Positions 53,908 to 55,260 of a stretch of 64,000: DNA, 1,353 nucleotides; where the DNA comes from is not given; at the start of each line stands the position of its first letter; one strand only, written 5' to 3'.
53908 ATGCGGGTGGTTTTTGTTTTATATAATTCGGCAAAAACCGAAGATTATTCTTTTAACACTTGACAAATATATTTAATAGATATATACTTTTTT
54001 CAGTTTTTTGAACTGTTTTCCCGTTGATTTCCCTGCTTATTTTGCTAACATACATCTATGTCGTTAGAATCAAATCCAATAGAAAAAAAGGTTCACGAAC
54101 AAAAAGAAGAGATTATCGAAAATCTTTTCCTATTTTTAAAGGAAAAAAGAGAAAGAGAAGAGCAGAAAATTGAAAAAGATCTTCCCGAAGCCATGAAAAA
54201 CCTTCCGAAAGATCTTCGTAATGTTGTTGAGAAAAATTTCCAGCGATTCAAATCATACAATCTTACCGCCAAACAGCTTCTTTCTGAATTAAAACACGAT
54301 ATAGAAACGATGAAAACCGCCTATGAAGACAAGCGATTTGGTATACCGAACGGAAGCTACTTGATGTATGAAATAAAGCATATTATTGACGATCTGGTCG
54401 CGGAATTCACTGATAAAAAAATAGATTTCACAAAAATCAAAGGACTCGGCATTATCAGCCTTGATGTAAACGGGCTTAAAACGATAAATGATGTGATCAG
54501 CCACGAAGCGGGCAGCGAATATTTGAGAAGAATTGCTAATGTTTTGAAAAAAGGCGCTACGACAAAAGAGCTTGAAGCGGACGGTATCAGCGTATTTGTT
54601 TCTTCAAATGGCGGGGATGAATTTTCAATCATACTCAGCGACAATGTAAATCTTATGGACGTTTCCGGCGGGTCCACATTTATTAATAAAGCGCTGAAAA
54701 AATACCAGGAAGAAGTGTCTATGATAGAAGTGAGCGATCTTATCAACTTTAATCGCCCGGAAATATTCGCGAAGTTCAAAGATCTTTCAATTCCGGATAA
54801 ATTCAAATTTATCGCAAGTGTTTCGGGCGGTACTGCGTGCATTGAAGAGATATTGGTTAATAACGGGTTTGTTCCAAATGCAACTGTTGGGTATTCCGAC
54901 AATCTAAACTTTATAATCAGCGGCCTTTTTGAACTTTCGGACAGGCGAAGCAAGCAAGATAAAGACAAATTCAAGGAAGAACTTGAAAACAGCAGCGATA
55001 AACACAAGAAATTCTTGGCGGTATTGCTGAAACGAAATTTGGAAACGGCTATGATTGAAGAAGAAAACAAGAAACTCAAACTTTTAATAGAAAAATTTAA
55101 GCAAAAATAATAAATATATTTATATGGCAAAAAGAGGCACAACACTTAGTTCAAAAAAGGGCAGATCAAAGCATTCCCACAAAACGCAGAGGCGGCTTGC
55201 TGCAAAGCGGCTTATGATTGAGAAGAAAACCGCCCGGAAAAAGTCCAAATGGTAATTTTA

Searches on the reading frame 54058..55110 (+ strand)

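Call 76: search_protein_families(library=pfam, proteins=[window:54058-55110:+], max_evalue=0.01)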
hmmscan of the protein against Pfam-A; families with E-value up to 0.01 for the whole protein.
window:54058-55110:+ (350 aa): 2 families
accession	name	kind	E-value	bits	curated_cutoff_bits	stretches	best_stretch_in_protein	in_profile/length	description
PF00990.26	GGDEF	-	5e-06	26.8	23.8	1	129-221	32-115/161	Diguanylate cyclase, GGDEF domain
PF02980.22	FokI_dom_2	-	0.0057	17.2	25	0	284-326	51-90/136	FokI, recognition domain, subdomain 2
